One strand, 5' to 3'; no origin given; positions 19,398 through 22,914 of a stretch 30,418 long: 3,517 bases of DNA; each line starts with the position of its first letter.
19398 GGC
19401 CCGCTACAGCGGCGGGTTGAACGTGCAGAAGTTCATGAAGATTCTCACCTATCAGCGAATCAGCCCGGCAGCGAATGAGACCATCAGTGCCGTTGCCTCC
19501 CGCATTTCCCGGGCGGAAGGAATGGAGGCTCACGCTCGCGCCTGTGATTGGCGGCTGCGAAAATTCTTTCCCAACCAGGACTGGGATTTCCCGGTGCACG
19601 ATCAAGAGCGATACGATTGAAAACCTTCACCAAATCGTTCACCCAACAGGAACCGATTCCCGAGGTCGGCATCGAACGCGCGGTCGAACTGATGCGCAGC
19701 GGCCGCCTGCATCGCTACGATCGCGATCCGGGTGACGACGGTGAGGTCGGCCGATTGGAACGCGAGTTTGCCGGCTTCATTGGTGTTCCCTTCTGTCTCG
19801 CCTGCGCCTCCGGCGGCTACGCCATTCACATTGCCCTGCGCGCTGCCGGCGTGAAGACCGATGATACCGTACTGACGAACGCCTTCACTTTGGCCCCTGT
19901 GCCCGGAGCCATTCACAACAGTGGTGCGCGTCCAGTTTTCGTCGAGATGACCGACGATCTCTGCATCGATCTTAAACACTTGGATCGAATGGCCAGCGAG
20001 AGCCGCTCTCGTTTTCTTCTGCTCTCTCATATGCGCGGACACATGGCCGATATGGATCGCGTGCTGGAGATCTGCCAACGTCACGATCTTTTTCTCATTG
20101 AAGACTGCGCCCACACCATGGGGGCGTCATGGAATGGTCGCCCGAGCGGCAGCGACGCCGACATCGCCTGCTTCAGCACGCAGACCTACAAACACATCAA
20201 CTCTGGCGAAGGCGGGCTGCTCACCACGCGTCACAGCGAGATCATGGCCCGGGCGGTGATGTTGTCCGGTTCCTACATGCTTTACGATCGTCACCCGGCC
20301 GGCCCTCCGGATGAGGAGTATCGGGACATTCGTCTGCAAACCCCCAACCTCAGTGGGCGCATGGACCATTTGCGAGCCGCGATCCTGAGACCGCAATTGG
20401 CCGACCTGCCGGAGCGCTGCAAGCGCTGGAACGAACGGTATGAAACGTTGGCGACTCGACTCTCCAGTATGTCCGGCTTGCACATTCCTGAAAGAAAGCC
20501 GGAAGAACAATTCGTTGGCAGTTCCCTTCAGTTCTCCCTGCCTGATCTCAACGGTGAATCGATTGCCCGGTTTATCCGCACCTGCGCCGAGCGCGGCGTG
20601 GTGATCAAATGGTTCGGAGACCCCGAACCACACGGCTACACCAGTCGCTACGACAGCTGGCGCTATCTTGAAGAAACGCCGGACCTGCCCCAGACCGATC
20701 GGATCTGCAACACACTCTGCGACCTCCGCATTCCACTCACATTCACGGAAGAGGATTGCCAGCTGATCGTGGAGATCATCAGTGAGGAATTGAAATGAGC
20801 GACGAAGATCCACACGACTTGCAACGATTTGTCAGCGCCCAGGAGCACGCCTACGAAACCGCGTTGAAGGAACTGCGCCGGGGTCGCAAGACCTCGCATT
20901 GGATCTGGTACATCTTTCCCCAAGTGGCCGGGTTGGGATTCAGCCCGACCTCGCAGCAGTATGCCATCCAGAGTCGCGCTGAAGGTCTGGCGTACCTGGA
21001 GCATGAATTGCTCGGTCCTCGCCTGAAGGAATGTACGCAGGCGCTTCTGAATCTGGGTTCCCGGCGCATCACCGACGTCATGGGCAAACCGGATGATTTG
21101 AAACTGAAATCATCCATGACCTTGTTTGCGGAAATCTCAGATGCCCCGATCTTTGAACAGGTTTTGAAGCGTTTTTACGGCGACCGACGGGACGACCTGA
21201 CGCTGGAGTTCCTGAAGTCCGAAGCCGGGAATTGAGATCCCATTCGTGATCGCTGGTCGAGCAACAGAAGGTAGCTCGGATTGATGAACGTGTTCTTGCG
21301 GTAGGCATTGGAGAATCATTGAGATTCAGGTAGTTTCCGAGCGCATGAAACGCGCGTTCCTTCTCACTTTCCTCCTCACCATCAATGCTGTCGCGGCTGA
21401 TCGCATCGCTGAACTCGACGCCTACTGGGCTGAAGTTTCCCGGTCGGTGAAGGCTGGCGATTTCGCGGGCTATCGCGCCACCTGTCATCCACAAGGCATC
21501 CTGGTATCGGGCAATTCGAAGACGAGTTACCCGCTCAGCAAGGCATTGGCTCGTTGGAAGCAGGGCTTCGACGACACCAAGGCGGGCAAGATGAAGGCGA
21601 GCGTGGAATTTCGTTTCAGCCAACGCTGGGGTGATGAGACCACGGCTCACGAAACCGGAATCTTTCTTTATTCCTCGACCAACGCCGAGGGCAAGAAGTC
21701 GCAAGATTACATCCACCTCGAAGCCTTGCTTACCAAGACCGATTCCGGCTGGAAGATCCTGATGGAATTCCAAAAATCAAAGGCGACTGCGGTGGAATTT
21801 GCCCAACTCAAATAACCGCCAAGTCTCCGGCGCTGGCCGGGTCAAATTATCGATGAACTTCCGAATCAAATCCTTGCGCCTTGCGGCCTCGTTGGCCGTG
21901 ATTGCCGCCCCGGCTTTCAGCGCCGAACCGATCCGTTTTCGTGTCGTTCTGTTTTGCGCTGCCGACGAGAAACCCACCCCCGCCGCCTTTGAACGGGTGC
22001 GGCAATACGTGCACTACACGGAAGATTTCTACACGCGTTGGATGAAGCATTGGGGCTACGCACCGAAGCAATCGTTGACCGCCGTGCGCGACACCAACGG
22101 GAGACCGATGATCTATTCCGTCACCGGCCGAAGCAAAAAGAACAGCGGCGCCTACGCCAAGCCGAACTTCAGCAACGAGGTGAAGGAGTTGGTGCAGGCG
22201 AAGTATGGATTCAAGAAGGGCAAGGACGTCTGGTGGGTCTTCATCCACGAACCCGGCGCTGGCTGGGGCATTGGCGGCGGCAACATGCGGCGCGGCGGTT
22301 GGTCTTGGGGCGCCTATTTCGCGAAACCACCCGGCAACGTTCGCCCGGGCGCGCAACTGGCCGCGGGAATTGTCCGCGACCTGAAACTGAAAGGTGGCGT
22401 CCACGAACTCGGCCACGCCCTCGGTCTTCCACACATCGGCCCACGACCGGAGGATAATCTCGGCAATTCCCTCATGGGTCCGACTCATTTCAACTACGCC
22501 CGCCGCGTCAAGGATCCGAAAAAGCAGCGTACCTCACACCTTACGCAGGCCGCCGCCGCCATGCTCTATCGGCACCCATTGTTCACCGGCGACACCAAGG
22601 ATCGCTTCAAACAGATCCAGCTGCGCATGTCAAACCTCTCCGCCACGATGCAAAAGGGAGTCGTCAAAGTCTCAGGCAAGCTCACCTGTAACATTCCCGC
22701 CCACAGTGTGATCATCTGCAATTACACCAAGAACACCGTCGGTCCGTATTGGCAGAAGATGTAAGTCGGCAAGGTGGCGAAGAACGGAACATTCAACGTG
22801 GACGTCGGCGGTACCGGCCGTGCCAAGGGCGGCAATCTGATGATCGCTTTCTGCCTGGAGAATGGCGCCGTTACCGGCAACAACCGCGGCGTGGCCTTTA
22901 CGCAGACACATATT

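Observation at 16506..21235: Amino-acid symporter + HpsN-like dehydrogenase + DegT-family PLP enzyme: candidate aminosulfonate (e.g. cysteinolic acid) utilisation operon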

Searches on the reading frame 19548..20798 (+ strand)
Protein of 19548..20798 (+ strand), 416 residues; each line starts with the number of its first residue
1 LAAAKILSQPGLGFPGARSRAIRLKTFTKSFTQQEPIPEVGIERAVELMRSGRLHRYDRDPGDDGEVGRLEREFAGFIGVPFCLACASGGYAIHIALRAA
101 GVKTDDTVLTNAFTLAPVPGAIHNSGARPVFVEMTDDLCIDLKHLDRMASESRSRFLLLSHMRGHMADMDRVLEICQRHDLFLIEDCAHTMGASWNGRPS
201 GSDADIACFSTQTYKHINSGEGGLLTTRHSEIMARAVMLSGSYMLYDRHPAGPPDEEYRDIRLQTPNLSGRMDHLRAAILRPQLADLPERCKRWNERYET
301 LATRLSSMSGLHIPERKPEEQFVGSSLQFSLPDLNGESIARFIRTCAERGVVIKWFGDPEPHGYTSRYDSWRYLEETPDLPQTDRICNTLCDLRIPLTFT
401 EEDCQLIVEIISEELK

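Call 3: search_protein_families(library=pfam, proteins=[window:19548-20798:+])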
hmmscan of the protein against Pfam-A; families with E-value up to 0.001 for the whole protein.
window:19548-20798:+ (416 aa): 2 families
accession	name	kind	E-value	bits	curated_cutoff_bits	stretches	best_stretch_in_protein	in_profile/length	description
PF01041.23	DegT_DnrJ_EryC1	-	4.6e-61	207.5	19.8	1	66-411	25-359/360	DegT/DnrJ/EryC1/StrS aminotransferase family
PF00155.27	Aminotran_1_2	-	0.0005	19.8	19.7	0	86-194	71-193/361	Aminotransferase class I and II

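Call 4: search_protein_families(library=ncbifam, proteins=[window:19548-20798:+])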
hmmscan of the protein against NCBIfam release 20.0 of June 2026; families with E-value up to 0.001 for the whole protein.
window:19548-20798:+ (416 aa): 10 families
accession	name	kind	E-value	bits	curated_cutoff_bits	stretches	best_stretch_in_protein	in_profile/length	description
TIGR03588.1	PseC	equivalog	2.7e-36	125.3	423.5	1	67-309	32-280/380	UDP-4-amino-4,6-dideoxy-N-acetyl-beta-L-altrosamine transaminase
TIGR04181.1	NHT_00031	hypoth_equivalog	3.1e-33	115.1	420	1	67-318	32-289/359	LegC family aminotransferase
NF008658.2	PRK11658.1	equivalog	7.6e-26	90.6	631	1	69-314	37-282/379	UDP-4-amino-4-deoxy-L-arabinose aminotransferase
NF008687.0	PRK11706.1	equivalog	1.1e-25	90.2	375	1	77-239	43-205/375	dTDP-4-amino-4,6-dideoxygalactose transaminase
TIGR04427.1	PLP_DesI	equivalog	1.7e-23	83.4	650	1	69-411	56-379/390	dTDP-4-dehydro-6-deoxyglucose aminotransferase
NF011936.0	PRK15407.1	equivalog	2.2e-23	82.7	423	1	69-232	69-240/440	lipopolysaccharide biosynthesis protein RfbH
TIGR02379.1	ECA_wecE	subfamily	2.3e-19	69.4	434.85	1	87-239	53-206/376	dTDP-4-amino-4,6-dideoxy-D-glucose transaminase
TIGR00858.1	bioF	equivalog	2.2e-07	30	426.45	1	68-198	69-200/365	8-amino-7-oxononanoate synthase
NF047599.1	SerpalmtaseBetaP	equivalog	6.1e-05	21.9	500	1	69-193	92-217/394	serine palmitoyltransferase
TIGR01825.1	gly_Cac_T_rel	subfamily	0.0006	18.6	535.4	1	70-193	83-206/385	BioF/Kbl family PLP-dependent acyltransferase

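Call 22: search_solved_structures(query=window:19548-20798:+, show_alignments=1)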
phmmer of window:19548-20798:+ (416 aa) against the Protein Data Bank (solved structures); distinct sequences matched with E-value up to 0.001: 55.
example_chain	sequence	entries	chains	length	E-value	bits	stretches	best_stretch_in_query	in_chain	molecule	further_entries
2c7t_A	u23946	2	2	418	1.4e-34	123.1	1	61-330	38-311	GLUTAMINE-2-DEOXY-SCYLLO-INOSOSE AMINOTRANSFERASE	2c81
5w71_A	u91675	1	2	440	1.6e-34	122.9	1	61-330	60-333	L-glutamine:2-deoxy-scyllo-inosose aminotransferase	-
7b0d_A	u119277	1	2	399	7e-33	117.6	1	66-413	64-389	Glutamine--scyllo-inositol transaminase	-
3dr7_A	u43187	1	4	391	7.6e-29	104.3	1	69-248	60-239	Putative perosamine synthetase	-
3bn1_A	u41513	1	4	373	8.9e-29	104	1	69-248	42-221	Perosamine synthetase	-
3dr4_A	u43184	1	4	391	5.2e-28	101.5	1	69-248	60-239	Putative perosamine synthetase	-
5k8b_A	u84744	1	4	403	1.7e-27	99.8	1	46-241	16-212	8-amino-3,8-dideoxy-alpha-D-manno-octulosonate transaminase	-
7b0m_AAA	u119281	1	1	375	2.2e-27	99.5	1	69-235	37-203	Sugar aminotransferase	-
5w70_A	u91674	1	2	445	3.1e-27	99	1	36-291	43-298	L-glutamine:2-deoxy-scyllo-inosose aminotransferase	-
8gyh_B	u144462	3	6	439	1.1e-25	93.9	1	63-329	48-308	DegT/DnrJ/EryC1/StrS family aminotransferase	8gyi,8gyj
1b9h_A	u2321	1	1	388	1.6e-24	90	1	61-315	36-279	PROTEIN (3-AMINO-5-HYDROXYBENZOIC ACID SYNTHASE)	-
1b9i_A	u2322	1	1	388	1.6e-24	90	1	61-315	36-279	PROTEIN (3-AMINO-5-HYDROXYBENZOIC ACID SYNTHASE)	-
2oga_A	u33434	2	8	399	8.1e-24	87.7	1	67-311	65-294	Transaminase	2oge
1o61_A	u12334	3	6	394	9.6e-24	87.5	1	67-237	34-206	aminotransferase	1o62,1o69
7n63_A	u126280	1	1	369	1.2e-23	87.2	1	70-248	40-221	Putative aminotransferase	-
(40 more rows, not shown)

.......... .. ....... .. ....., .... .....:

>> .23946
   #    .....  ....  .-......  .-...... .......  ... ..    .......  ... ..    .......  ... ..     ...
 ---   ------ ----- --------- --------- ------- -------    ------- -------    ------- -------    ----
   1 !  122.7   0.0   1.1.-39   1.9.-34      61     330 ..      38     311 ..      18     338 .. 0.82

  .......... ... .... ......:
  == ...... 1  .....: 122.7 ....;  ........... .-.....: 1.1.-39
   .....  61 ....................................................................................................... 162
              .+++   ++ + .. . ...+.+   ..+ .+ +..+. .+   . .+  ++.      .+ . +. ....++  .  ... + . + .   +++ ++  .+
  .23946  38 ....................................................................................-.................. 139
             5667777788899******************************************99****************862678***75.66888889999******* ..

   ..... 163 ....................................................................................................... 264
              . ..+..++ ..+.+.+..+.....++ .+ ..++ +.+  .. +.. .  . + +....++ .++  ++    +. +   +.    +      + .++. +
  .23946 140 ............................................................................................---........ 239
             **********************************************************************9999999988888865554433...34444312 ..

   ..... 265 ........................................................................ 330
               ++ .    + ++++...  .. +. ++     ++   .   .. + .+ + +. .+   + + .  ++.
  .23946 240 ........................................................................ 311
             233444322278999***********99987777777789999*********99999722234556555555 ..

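Call 24: find_homologous_proteins(query=window:19617-20798:+)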
Query window:19617-20798:+ (393 aa): 8000 proteins with E <= 0.001 among 8000 candidates; the best 120 are listed.
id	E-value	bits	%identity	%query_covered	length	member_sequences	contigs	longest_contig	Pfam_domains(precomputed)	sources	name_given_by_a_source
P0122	8.0e-271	916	100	100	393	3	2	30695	PF01041.24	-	-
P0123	1.9e-212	724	77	100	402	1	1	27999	PF00155.28,PF01041.24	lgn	-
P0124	2.0e-186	638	69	99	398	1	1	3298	PF00155.28,PF01041.24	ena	-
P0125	1.4e-179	615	67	100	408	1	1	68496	PF00155.28,PF01041.24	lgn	-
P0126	1.1e-178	613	68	99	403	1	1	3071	PF00155.28,PF01041.24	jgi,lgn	-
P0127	4.9e-178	610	66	99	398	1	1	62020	PF00155.28,PF01041.24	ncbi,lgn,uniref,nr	ncbi:DegT/DnrJ/EryC1/StrS family aminotransferase [Marinobacterium jannaschii]|uniref:DegT/DnrJ/EryC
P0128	8.5e-178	610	67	100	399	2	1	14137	PF00155.28,PF01041.24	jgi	jgi:dTDP-4-amino-4,6-dideoxygalactose transaminase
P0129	5.5e-177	607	65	99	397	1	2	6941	PF00155.28,PF01041.24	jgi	-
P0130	9.2e-177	606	66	99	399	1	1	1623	PF00155.28,PF01041.24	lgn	-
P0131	1.3e-176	606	66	99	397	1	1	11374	PF01041.24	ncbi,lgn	ncbi:MAG: DegT/DnrJ/EryC1/StrS family aminotransferase [Pontibacterium sp.]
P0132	2.0e-176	605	66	99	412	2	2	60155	PF00155.28,PF01041.24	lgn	-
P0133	5.5e-176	604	66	99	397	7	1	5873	PF01041.24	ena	-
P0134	6.0e-176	604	66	99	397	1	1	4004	PF00155.28,PF01041.24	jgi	jgi:dTDP-4-amino-4,6-dideoxygalactose transaminase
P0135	7.5e-176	603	66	99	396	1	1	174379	PF00155.28,PF01041.24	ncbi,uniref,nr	ncbi:DegT/DnrJ/EryC1/StrS family aminotransferase [Leucothrix arctica]|uniref:Aminotransferase n=1 T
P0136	2.9e-175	601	65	99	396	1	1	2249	PF00155.28,PF01041.24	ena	-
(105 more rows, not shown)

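Call 27: find_encoding_contigs(protein=P0123, flank=9000, max_places=2)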
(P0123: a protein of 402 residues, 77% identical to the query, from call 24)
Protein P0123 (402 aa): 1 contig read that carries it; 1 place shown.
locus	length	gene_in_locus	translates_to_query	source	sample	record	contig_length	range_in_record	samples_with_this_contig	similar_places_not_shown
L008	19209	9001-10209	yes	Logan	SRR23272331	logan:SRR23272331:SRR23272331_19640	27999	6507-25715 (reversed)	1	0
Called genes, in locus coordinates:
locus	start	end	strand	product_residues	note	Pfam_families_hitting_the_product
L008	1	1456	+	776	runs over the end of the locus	PF05013:FGase (faint), PF09825:BPL_N, PF06283:ThuA (faint)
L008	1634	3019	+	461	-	PF13454:NAD_binding_9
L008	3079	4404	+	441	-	PF00815:Histidinol_dh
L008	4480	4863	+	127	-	PF01042:Ribonuc_L-PSP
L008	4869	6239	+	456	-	PF00291:PALP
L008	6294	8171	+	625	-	PF01235:Na_Ala_symp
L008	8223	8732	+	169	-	PF00903:Glyoxalase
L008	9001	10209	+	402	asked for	PF01041:DegT_DnrJ_EryC1, PF00155:Aminotran_1_2 (weak)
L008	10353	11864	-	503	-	PF07394:DUF1501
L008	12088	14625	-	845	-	PF07635:PSCyt1, PF07583:PSCyt2, PF07587:PSD1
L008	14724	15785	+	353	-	PF06283:ThuA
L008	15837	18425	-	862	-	-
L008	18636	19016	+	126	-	PF00072:Response_reg (weak)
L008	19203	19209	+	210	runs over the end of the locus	PF07638:Sigma70_ECF (weak), PF04542:Sigma70_r2 (weak), PF08281:Sigma70_r4_2, PF04545:Sigma70_r4 (weak)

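Call 34: search_protein_families(library=ncbifam, proteins=[L008:4869-6239:+, L008:1634-3019:+, L008:8223-8732:+])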
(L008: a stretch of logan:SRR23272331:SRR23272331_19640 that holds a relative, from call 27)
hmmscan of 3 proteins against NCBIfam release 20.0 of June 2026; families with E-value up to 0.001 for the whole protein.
L008:4869-6239:+ (456 aa): 39 families (the best 25 are shown)
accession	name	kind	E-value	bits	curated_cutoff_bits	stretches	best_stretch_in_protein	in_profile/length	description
NF006050.0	PRK08197.1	equivalog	2.5e-196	652.3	303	1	55-452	5-402/406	threonine synthase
NF004170.0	PRK05638.1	equivalog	3.9e-58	197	421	1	59-434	2-358/442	threonine synthase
TIGR00260.1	thrC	equivalog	1.1e-45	156.3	167.1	1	109-435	2-339/340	threonine synthase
NF006205.0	PRK08329.1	equivalog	4.5e-42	144.3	358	1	59-433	2-345/347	threonine synthase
NF004996.0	PRK06381.1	equivalog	4.9e-41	140.8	266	1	129-429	14-316/319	threonine synthase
NF005035.0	PRK06450.1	equivalog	9e-34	116.8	301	1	60-433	5-336/338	threonine synthase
TIGR03844.1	cysteate_syn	equivalog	2e-30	105.9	324.9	1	59-433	3-381/398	cysteate synthase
NF006094.0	PRK08246.1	subfamily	6.7e-19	68.4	331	1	131-430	24-302/310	serine/threonine dehydratase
TIGR01127.1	ilvA_1Cterm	equivalog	1.9e-17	63.3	378.75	1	141-426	10-280/380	threonine ammonia-lyase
NF040741.1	ornith_OrtB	equivalog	1.8e-16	59.6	550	1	129-301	58-246/464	2-amino-4-oxopentanoate thiolase subunit OrtB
TIGR01124.1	ilvA_2Cterm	equivalog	3.8e-16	58.8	411.3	1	130-433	17-307/499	threonine ammonia-lyase, biosynthetic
NF005292.0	PRK06815.1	equivalog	1.9e-15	56.7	371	1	130-406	21-283/320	threonine/serine dehydratase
NF006389.0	PRK08638.1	equivalog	2e-15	56.6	453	1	131-427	28-311/333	bifunctional threonine ammonia-lyase/L-serine ammonia-lyase TdcB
NF005680.0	PRK07476.1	equivalog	5.6e-15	55.1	413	1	130-300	23-191/326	hydroxyectoine utilization dehydratase EutB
NF006390.0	PRK08639.1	equivalog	1.1e-14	54.2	421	1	130-426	25-309/418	threonine ammonia-lyase IlvA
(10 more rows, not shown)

L008:1634-3019:+ (461 aa): 1 family
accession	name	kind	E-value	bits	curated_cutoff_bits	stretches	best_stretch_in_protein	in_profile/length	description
NF005883.0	PRK07845.1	equivalog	0.00016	20.8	479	0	88-222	87-216/466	NAD(P)H-quinone dehydrogenase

L008:8223-8732:+ (169 aa): 6 families
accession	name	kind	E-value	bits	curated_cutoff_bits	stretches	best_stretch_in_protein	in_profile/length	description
TIGR03645.1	glyox_marine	hypoth_equivalog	1.3e-92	308.1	262.05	1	3-163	1-162/162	lactoylglutathione lyase family protein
NF050075.1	SMU1112c_YaeR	equivalog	0.00018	21.7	140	0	65-150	44-124/125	SMU1112c/YaeR family gloxylase I-like metalloprotein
TIGR03213.1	23dbph12diox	equivalog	0.00019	21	366.45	0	5-31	141-167/287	biphenyl-2,3-diol 1,2-dioxygenase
TIGR00068.2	glyox_I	equivalog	0.00033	20.6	120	0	94-152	86-140/143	lactoylglutathione lyase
TIGR03081.1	metmalonyl_epim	equivalog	0.0008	20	114.95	0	7-117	2-95/129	methylmalonyl-CoA epimerase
TIGR02295.1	HpaD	equivalog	0.00081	18.7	321.4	0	7-31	5-29/298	3,4-dihydroxyphenylacetate 2,3-dioxygenase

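Call 41: find_related_loci(query=A1, collection=genome_contigs, flank=10000)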
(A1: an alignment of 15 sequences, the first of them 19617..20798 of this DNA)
Query A1 (393 aa) in genome_contigs; peptide patterns used: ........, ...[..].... (x = any residue, [..] = any of these).
600 stretches matched a pattern (row limit reached: there are more); 598 encode a relative of the query (tblastn E <= 1e-3); the best 80 are kept; 80 distinct loci.
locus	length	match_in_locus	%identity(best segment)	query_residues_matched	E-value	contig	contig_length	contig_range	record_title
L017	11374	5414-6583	66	1-390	0e+0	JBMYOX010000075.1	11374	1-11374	MAG: Pontibacterium sp. isolate ME_XS_2307_bin_3 ME_XS_2307_bin_3_75, whole genome shotgun sequence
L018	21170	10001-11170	65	1-390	2e-180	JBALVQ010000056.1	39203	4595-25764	MAG: Amphritea sp. isolate 5NakV-12 NODE_402_length_39203_cov_12.591601, whole genome shotgun sequence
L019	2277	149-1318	66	1-390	0e+0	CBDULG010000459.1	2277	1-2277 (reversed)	MAG TPA_asm: uncultured Rhodocyclaceae bacterium isolate SRR22808131_binner13_Refined_72 genome assembly, contig: ERZ250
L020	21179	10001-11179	63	1-393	3e-173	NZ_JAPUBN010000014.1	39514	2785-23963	Marinomonas phaeophyticola strain 15G1-11 contig_38, whole genome shotgun sequence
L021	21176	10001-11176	62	1-392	1e-172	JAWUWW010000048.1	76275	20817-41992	MAG: Cellvibrionaceae bacterium isolate HBSea_ice_MAG546 BAT.546_1064431_flag=1_multi=16.9975_len=76275, whole genome sh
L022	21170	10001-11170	63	1-390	3e-172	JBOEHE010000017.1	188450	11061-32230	MAG: Arenicella sp. isolate PBSgam11 PBS13d_contig_527, whole genome shotgun sequence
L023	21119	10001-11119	65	1-373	7e-172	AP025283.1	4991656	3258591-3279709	Aliamphritea spongicola JCM 16668 DNA, complete genomee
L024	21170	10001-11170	64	1-390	1e-171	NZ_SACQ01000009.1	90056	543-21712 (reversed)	Neptunomonas marina strain HPM-16 NODE_9_length_90056_cov_130, whole genome shotgun sequence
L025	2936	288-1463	61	1-392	6e-177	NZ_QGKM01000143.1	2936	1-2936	Leucothrix pacifica strain JCM 18388 JCM18388_1__paired__trimmed__paired__contig_143, whole genome shotgun sequence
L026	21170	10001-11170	61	1-390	4e-167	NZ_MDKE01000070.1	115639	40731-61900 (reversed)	Oceanisphaera psychrotolerans strain LAM-WHM-ZC NODE_9_length_115639_cov_271.839_ID_17, whole genome shotgun sequence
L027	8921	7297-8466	59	1-390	1e-164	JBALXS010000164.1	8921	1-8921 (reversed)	MAG: Oceanospirillaceae bacterium isolate 9NakV-11 NODE_1616_length_8921_cov_6.243515, whole genome shotgun sequence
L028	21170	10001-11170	60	1-390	5e-164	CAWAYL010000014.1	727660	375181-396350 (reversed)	MAG: uncultured Alphaproteobacteria bacterium isolate MFD05684.bin.2.21 genome assembly, contig: contig_64498, whole gen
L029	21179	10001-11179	60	1-393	1e-163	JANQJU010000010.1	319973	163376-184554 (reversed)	MAG: SAR324 cluster bacterium isolate PL25a_bin.125 k99_188649, whole genome shotgun sequence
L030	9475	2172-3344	61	1-391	2e-163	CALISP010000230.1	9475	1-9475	MAG: uncultured Cocleimonas sp. isolate R3_Bin_METABAT__94_sub_1 genome assembly, contig: c_000000943437, whole genome s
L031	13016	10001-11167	60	4-392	3e-163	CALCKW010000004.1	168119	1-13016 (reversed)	MAG: uncultured Granulosicoccaceae bacterium isolate H3_Bin_METABAT__274_1 genome assembly, contig: c_000001576522, whol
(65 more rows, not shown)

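Call 48: search_protein_families(library=ncbifam, proteins=[L008:3079-4404:+], max_evalue=1e-20)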
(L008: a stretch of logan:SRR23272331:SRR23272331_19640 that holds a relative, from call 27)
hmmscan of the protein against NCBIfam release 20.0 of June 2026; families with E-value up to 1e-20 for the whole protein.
L008:3079-4404:+ (441 aa): 2 families
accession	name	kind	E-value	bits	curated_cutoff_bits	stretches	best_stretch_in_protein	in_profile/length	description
TIGR00069.1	hisD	equivalog_domain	7.4e-123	410.6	243.8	1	23-415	1-393/393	histidinol dehydrogenase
NF010343.0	PRK13770.1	equivalog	7.6e-63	212.7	647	1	14-415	16-414/416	histidinol dehydrogenase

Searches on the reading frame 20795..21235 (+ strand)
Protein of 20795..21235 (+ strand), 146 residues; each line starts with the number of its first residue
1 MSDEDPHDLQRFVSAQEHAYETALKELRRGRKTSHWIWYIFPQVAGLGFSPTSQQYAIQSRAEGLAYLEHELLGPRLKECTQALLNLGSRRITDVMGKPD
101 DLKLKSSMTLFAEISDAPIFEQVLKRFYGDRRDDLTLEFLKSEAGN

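Call 3: search_protein_families(library=pfam, proteins=[window:20795-21235:+])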
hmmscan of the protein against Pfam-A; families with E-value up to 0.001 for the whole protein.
window:20795-21235:+ (146 aa): 1 family
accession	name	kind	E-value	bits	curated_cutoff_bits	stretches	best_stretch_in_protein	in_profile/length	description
PF08837.16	DUF1810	-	6.6e-56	188.4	25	1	7-140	2-136/136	Protein of unknown function (DUF1810)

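Call 4: search_protein_families(library=ncbifam, proteins=[window:20795-21235:+])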
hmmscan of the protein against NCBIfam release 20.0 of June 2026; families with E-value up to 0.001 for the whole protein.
window:20795-21235:+ (146 aa): 0 families

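Call 92: search_protein_families(library=ncbifam, proteins=[window:20795-21235:+], max_evalue=1e-10)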
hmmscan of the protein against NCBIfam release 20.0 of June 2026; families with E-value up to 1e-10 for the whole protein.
window:20795-21235:+ (146 aa): 0 families

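Call 97: search_protein_families(library=phrogs, proteins=[window:20795-21235:+], max_evalue=0.01)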
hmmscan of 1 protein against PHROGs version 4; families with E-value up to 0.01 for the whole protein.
window:20795-21235:+ (146 aa): 0 families

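Call 98: search_solved_structures(query=window:20795-21235:+)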
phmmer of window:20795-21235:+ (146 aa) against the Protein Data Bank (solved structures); distinct sequences matched with E-value up to 0.001: 1.
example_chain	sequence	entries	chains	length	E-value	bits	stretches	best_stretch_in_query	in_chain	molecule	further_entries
2jek_A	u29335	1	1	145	2.1e-40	140.8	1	3-139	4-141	RV1873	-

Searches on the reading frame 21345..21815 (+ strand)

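Call 3: search_protein_families(library=pfam, proteins=[window:21345-21815:+])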
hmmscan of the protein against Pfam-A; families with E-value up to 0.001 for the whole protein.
window:21345-21815:+ (156 aa): 1 family
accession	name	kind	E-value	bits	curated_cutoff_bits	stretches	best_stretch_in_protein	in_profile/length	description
PF08332.16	CaMKII_AD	-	0.00071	20.2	22.1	0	29-145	10-125/128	Calcium/calmodulin dependent protein kinase II association domain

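Call 4: search_protein_families(library=ncbifam, proteins=[window:21345-21815:+])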
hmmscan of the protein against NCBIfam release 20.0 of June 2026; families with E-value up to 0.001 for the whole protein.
window:21345-21815:+ (156 aa): 0 families

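Call 50: search_protein_families(library=pfam, proteins=[window:21345-21815:+], max_evalue=0.1)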
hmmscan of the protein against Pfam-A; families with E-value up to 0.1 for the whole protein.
window:21345-21815:+ (156 aa): 4 families
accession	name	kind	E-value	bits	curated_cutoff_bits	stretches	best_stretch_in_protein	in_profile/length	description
PF08332.16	CaMKII_AD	-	0.00071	20.2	22.1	1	29-145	10-125/128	Calcium/calmodulin dependent protein kinase II association domain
PF13474.12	SnoaL_3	-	0.0059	17.4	22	1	33-139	10-112/121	SnoaL-like domain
PF14534.12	DUF4440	-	0.039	14.8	25.2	1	27-138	4-107/107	Domain of unknown function (DUF4440)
PF24424.1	FNG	-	0.052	14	27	1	75-150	52-129/146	FNG domain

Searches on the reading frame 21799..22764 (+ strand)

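Call 3: search_protein_families(library=pfam, proteins=[window:21799-22764:+])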
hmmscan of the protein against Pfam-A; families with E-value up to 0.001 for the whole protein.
window:21799-22764:+ (321 aa): 0 families

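Call 4: search_protein_families(library=ncbifam, proteins=[window:21799-22764:+])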
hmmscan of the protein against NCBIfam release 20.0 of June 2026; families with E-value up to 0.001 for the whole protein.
window:21799-22764:+ (321 aa): 0 families

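Call 50: search_protein_families(library=pfam, proteins=[window:21799-22764:+], max_evalue=0.1)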
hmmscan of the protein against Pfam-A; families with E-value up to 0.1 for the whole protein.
window:21799-22764:+ (321 aa): 2 families
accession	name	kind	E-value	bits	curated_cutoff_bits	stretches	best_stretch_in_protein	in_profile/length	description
PF00413.30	Peptidase_M10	-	0.041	14.2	24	0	201-213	113-125/159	Matrixin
PF10462.15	Peptidase_M66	-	0.087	12.2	20.6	1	201-212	197-208/306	Peptidase M66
